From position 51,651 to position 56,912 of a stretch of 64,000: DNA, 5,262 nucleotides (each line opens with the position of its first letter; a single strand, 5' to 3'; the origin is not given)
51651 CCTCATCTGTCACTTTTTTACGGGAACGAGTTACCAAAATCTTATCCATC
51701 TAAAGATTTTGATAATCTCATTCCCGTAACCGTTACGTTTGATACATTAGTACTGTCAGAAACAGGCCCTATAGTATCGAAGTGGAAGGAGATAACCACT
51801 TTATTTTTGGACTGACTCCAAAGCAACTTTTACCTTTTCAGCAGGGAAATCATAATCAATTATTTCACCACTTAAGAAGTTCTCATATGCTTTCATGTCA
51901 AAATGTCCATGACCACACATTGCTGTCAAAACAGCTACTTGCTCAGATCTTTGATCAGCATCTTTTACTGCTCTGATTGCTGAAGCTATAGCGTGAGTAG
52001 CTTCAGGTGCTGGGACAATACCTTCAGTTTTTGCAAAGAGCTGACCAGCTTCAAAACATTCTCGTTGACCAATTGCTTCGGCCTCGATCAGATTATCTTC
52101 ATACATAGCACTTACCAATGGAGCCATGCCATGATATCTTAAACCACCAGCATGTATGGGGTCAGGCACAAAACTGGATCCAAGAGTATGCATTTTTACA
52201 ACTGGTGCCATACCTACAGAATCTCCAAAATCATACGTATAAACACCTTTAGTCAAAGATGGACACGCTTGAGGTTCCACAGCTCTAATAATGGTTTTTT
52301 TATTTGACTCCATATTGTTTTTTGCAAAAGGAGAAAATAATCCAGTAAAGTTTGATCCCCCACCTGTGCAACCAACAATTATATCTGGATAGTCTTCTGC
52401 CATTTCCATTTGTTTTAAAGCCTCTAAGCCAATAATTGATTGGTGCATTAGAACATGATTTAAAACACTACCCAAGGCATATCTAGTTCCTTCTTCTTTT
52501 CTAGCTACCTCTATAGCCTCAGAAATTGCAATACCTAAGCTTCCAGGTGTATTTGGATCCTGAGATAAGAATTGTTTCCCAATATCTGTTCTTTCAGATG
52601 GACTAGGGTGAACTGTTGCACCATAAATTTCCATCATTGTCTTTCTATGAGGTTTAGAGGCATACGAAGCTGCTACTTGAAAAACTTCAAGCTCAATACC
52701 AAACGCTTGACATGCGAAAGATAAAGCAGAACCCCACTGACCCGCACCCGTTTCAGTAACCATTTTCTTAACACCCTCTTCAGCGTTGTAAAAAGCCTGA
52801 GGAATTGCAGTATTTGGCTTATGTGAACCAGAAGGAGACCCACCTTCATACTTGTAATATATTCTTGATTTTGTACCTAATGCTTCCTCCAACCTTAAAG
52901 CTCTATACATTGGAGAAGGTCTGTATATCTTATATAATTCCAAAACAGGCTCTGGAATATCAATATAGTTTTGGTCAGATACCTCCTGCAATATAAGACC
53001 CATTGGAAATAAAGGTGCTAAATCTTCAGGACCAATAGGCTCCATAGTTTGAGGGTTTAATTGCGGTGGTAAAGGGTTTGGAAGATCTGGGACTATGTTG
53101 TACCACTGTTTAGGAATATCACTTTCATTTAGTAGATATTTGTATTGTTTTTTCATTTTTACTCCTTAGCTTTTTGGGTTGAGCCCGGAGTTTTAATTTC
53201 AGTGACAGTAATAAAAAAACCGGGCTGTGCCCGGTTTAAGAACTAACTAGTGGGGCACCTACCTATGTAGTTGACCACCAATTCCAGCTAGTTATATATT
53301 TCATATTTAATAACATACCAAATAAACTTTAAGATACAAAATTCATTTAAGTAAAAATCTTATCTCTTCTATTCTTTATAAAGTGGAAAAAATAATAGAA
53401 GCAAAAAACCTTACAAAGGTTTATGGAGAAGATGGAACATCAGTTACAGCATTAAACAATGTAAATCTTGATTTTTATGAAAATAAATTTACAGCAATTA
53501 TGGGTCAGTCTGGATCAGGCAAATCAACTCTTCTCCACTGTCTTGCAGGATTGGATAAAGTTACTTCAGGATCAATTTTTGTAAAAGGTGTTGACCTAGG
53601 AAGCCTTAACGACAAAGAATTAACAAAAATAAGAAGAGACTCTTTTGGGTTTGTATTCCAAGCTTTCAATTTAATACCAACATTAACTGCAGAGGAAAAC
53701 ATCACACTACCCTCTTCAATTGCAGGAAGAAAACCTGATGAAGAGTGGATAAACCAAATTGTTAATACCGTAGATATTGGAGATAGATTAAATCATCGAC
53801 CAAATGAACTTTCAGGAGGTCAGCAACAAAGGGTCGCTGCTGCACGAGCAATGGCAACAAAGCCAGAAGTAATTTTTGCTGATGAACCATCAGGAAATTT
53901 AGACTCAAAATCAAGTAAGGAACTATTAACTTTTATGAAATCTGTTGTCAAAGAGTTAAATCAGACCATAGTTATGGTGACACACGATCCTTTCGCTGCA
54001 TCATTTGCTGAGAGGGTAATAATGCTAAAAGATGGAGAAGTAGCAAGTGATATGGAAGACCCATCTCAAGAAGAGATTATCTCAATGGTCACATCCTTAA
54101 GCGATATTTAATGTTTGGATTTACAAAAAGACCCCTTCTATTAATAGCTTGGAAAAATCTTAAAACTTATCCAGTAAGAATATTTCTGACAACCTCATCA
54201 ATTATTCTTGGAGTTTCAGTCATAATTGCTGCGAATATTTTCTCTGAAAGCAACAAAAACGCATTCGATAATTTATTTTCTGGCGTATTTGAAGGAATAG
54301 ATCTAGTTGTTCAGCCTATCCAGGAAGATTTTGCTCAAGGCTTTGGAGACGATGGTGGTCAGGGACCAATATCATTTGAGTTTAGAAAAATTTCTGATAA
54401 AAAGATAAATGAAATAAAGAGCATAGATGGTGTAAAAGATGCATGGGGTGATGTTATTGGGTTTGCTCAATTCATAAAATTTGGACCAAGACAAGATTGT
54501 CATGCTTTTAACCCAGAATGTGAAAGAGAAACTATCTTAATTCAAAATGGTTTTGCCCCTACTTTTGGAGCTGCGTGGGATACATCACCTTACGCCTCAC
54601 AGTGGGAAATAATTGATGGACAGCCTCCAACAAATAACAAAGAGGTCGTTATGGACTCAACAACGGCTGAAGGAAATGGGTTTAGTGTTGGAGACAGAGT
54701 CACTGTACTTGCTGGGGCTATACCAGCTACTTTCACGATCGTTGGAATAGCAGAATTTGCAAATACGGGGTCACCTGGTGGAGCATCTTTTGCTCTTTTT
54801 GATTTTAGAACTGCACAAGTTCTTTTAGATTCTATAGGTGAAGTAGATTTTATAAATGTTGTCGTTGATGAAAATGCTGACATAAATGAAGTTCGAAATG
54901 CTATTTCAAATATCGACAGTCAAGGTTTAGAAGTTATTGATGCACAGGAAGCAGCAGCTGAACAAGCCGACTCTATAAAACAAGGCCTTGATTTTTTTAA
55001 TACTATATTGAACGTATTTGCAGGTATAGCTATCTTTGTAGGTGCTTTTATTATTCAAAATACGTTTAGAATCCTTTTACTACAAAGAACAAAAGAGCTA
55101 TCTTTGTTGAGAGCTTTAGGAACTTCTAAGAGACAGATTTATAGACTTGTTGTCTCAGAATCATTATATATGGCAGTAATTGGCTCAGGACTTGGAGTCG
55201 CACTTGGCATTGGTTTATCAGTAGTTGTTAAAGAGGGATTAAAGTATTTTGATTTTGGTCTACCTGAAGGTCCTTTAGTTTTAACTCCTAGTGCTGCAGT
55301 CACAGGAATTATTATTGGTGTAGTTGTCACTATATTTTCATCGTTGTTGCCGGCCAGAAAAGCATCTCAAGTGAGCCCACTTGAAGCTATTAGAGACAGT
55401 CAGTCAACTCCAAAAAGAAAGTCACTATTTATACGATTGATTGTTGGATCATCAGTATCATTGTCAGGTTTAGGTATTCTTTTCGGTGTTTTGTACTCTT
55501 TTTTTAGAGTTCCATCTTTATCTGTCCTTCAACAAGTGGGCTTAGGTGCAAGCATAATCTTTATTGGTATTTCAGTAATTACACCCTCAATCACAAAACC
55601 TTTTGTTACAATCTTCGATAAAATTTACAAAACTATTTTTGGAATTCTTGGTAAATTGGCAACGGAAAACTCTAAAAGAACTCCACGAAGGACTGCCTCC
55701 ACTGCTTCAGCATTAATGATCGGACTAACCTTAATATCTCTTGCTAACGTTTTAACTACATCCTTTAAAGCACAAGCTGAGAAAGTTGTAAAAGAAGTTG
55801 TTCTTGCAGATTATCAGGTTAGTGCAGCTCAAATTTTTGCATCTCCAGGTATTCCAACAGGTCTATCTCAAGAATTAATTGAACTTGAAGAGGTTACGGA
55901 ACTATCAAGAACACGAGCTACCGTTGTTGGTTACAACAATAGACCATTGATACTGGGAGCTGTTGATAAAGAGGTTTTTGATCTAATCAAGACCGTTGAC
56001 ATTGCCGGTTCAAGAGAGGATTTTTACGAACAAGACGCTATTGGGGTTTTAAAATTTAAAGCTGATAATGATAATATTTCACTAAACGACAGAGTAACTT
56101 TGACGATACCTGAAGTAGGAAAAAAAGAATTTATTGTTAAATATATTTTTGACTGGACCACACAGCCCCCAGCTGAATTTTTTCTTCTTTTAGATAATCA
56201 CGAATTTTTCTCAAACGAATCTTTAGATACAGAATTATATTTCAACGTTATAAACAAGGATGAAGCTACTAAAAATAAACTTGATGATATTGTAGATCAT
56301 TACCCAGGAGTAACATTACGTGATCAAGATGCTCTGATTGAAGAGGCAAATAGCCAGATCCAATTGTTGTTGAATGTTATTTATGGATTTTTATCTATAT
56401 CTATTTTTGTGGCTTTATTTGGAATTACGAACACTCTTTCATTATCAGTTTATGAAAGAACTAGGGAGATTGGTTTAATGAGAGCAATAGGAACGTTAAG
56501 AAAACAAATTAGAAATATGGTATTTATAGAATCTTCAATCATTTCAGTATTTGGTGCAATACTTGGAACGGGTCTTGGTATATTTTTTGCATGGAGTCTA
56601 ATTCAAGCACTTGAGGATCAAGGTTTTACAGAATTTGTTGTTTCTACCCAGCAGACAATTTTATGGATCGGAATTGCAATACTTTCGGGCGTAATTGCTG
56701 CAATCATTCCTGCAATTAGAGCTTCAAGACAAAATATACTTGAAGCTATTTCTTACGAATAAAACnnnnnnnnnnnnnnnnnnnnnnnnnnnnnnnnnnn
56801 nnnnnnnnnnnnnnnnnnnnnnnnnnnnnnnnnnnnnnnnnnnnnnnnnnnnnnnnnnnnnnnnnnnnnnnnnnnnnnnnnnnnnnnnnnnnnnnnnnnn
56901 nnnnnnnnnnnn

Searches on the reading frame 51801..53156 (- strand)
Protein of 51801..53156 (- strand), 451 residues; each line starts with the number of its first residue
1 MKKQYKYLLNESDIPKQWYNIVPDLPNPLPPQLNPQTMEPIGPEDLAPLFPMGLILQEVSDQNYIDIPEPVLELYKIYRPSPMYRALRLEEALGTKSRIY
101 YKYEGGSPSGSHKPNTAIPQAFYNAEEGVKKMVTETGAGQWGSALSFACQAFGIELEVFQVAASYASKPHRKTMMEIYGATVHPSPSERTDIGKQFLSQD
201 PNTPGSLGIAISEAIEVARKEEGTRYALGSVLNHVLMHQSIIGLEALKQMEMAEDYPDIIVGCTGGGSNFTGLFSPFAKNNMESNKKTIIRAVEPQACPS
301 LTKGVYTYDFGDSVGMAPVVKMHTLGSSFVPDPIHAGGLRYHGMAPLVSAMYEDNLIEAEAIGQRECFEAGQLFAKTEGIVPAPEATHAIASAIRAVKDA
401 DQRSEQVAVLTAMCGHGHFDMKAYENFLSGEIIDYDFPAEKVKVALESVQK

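Call 3: search_protein_families(library=pfam, proteins=[window:51801-53156:-], max_evalue=0.1)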
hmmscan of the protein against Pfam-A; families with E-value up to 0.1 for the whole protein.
window:51801-53156:- (451 aa): 1 family
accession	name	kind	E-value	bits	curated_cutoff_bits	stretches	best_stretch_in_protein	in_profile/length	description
PF00291.31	PALP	-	6e-39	134.6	35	1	77-410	4-293/295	Pyridoxal-phosphate dependent enzyme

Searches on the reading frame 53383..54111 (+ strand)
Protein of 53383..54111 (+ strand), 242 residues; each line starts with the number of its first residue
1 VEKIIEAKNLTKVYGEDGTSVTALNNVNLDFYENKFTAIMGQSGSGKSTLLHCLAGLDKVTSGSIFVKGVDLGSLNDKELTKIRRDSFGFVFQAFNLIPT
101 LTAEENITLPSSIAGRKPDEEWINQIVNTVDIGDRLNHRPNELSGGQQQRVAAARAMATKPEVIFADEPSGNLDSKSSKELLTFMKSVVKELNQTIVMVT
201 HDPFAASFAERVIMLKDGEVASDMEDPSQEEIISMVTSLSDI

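Call 3: search_protein_families(library=pfam, proteins=[window:53383-54111:+], max_evalue=0.1)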
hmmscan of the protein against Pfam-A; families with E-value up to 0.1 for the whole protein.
window:53383-54111:+ (242 aa): 16 families
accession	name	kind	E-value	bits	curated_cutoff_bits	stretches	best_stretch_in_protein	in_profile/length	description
PF00005.33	ABC_tran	-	4.3e-34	118.5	25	1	24-170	1-136/137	ABC transporter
PF13304.12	AAA_21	-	2.4e-07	31.5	27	2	115-204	206-301/304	AAA domain, putative AbiEii toxin, Type IV TA system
PF02463.25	SMC_N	-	1.2e-06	28.6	40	2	32-53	22-43/220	RecF/RecN/SMC N terminal domain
PF13476.12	AAA_23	-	3.1e-05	25.1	27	1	25-55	11-40/201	AAA domain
PF13555.12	AAA_29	-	0.00011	22.2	27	1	27-52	15-40/61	P-loop containing region of AAA domain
PF03193.22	RsgA_GTPase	-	0.00012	22.3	30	1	31-63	103-135/174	RsgA GTPase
PF13401.12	AAA_22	-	0.00077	20.2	27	1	34-67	5-39/130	AAA domain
PF20720.3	nSTAND3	-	0.0013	18.9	27.2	0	33-55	16-38/155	Novel STAND NTPase 3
PF20703.3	nSTAND1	-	0.0036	17.4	27.1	1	32-56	31-53/379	Novel STAND NTPase 1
PF13175.12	AAA_15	-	0.0037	17.4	32.1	0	24-57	14-46/374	AAA ATPase domain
PF13481.12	AAA_25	-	0.011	15.8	27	0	31-54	29-53/195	AAA domain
PF00004.35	AAA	-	0.039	14.8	21.2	0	148-203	47-111/131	ATPase family associated with various cellular activities (AAA)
PF13191.12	AAA_16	-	0.053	14.4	32.6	1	38-104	28-85/167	AAA ATPase domain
PF19652.4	DUF6155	-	0.063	13.5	27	1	175-228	107-160/170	Family of unknown function (DUF6155)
PF05729.18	NACHT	-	0.063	13.5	26.7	0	37-55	3-21/167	NACHT domain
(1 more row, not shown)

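Call 4: search_protein_families(library=ncbifam, proteins=[window:53383-54111:+], max_evalue=0.1)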
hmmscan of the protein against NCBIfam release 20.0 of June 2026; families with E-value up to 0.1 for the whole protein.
window:53383-54111:+ (242 aa): 199 families (the best 25 are shown)
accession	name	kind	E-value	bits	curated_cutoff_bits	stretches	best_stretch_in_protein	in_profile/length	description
TIGR02211.1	LolD_lipo_ex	equivalog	3.2e-64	216.5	307.75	1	4-220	1-219/221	lipoprotein-releasing ABC transporter ATP-binding protein LolD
NF038007.1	ABC_ATP_DarD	equivalog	1.1e-60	204.8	375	1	5-219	2-217/218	darobactin export ABC transporter ATP-binding protein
NF007826.0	PRK10535.1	equivalog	3.5e-60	204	966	1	1-231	1-232/648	macrolide ABC transporter ATP-binding protein/permease MacB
NF007879.0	PRK10584.1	equivalog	1.2e-56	191.9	336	1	2-221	4-225/228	putative ABC transporter ATP-binding protein YbbA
TIGR02982.1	heterocyst_DevA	subfamily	1.2e-55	188.5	295.8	1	5-220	2-219/220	ABC exporter ATP-binding subunit, DevA family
TIGR03608.1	L_ocin_972_ABC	subfamily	1.4e-54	184.7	254.85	1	9-215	3-206/206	putative bacteriocin export ABC transporter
TIGR02673.1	FtsE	equivalog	3.5e-52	177.2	264.85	1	4-218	1-213/214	cell division ATP-binding protein FtsE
TIGR02315.1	ABC_phnC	equivalog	2.8e-50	171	266.1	1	4-223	1-227/243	phosphonate ABC transporter ATP-binding protein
NF040933.2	ABC_arch_GlcV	equivalog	4.5e-50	170.5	450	1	5-221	3-221/357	glucose ABC transporter ATP-binding protein GlcV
NF008639.0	PRK11629.1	equivalog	6.9e-50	169.6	360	1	4-224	6-228/234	lipoprotein-releasing ABC transporter ATP-binding protein LolD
NF007027.0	PRK09493.1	equivalog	5.2e-49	166.8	379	1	4-225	1-219/240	glutamine ABC transporter ATP-binding protein GlnQ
TIGR03265.1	PhnT2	equivalog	1.6e-48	165.8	457.7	1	3-221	3-214/353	putative 2-aminoethylphosphonate ABC transporter ATP-binding protein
TIGR02314.1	ABC_MetN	equivalog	6.1e-47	160.3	499.7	1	5-220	2-219/343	methionine ABC transporter ATP-binding protein MetN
TIGR00968.1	3a0106s01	subfamily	3.8e-46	157.5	342.75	1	6-221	2-210/237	sulfate ABC transporter ATP-binding protein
TIGR04520.1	ECF_ATPase_1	equivalog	5.7e-45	153.8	315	1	5-239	1-230/269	energy-coupling factor transporter ATPase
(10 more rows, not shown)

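Call 86: search_protein_families(library=padloc, proteins=[window:53383-54111:+], max_evalue=0.01)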
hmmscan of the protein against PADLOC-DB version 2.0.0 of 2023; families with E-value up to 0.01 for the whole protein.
window:53383-54111:+ (242 aa): 44 families (the best 25 are shown)
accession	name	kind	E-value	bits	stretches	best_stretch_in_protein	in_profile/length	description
PDLC04135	mad3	-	2.4e-28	97.7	2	132-219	253-341/374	mads_3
PDLC04140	mad8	-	2.5e-11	41.7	1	11-234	3-263/314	mads_8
PDLC02914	ATPase-Toprim_I-B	-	1.1e-10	39.3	2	142-238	184-282/443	-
PDLC02980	AriA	-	5.4e-09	34.4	2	119-204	201-301/304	-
PDLC00293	PtuA1|PtuA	-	2e-07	28.4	1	141-208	314-388/527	AAA ATPase domain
PDLC03859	LmuB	-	8.4e-07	26.5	1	27-54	17-48/611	-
PDLC02335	AbiLi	-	1e-06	26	1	34-203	76-238/326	AbiLi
PDLC04164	AriA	-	1.6e-05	22.6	0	156-217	188-249/253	-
PDLC04182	HEC-01A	-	1.6e-05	22.1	1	34-57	31-54/406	-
PDLC00303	PtuA1|PtuA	-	1.8e-05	22.1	0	157-206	233-282/386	AAA ATPase domain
PDLC04734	PDC-M62A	-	2e-05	21.8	1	25-56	51-82/597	-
PDLC04737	PDC-M62A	-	3.6e-05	21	0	35-57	53-75/601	-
PDLC04213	HEC-02A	-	9.8e-05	20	0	160-204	231-274/337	-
PDLC00284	PtuA1|PtuA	-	0.00012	19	1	23-99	72-148/545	AAA ATPase domain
PDLC02981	AriAB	-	0.00016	18.5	0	154-203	324-374/694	-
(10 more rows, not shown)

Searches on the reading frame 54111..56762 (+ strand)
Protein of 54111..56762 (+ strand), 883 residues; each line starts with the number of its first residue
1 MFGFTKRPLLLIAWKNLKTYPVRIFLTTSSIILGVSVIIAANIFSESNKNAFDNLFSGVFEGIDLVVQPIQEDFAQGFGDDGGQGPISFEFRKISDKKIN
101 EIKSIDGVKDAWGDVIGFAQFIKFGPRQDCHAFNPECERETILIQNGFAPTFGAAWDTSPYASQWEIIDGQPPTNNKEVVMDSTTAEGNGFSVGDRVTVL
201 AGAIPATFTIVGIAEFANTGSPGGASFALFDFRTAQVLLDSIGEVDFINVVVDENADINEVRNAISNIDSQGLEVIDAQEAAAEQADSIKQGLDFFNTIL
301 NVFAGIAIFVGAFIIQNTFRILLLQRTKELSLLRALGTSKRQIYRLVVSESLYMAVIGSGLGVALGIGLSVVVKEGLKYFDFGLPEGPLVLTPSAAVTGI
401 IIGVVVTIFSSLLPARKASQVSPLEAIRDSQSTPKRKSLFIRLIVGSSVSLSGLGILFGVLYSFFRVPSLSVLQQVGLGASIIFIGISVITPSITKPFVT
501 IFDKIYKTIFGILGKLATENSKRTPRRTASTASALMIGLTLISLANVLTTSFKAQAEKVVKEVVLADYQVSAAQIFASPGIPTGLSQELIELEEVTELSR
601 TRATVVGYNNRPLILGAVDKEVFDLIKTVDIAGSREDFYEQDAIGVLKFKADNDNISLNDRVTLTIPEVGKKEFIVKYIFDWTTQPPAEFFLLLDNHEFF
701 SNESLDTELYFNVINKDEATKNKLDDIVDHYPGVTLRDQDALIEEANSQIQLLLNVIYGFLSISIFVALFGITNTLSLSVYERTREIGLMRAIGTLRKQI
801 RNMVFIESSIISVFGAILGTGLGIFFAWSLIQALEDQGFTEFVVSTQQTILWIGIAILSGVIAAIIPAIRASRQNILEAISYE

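Call 3: search_protein_families(library=pfam, proteins=[window:54111-56762:+], max_evalue=0.1)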
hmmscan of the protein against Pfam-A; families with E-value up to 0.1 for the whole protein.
window:54111-56762:+ (883 aa): 3 families
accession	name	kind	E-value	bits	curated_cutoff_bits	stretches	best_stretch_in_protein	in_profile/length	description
PF02687.27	FtsX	-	4.6e-41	140.1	25.5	2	760-876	3-120/120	FtsX-like permease C-terminal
PF12704.14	MacB_PCD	-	7.2e-15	56.3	27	1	25-267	2-206/207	MacB-like periplasmic core domain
PF11167.13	DUF2953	-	0.097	13.2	22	0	393-414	6-27/53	Protein of unknown function (DUF2953)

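Call 4: search_protein_families(library=ncbifam, proteins=[window:54111-56762:+], max_evalue=0.1)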
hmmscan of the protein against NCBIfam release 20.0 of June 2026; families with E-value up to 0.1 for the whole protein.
window:54111-56762:+ (883 aa): 10 families
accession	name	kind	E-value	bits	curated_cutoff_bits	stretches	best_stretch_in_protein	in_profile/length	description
TIGR03434.1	ADOP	subfamily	1.6e-36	125.7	622.3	2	192-429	578-802/803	ADOP family duplicated permease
TIGR02212.1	lolCE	equivalog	3.6e-28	98.6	362.45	2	662-883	172-411/411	lipoprotein-releasing ABC transporter permease subunit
NF038346.1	FtsX_actino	exception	1.2e-20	74.1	250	2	711-871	135-301/308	permease-like cell division protein FtsX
NF007826.0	PRK10535.1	equivalog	2.3e-19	69.1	966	2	744-882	515-647/648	macrolide ABC transporter ATP-binding protein/permease MacB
NF038347.1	FtsX_Gpos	exception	1.1e-17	64.4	225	2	748-865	162-281/296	permease-like cell division protein FtsX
NF008076.0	PRK10814.1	exception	3.5e-15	55.9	473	2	754-883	264-399/399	lipoprotein-releasing ABC transporter permease subunit LolC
NF008357.0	PRK11146.1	exception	4.3e-12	45.6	439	2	749-834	264-352/414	lipoprotein-releasing ABC transporter permease subunit LolE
TIGR00439.2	FtsX_Gneg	equivalog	4.2e-10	39.3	255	2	719-867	131-286/292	permease-like cell division protein FtsX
TIGR02213.1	lolE_release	exception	7.2e-10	38.3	540.35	2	749-834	261-346/411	lipoprotein-releasing ABC transporter permease subunit LolE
NF041854.1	ABC_perm_YbbP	equivalog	1e-07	30.3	999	2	163-383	563-768/806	putative ABC transporter permease subunit YbbP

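Call 86: search_protein_families(library=padloc, proteins=[window:54111-56762:+], max_evalue=0.01)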
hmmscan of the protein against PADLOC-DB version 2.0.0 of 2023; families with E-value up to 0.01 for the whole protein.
window:54111-56762:+ (883 aa): 1 family
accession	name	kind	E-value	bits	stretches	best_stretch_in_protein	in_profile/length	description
PDLC01991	CARF_m8--CARF_LolE_TM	-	8.4e-06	22.2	2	765-872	444-548/810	-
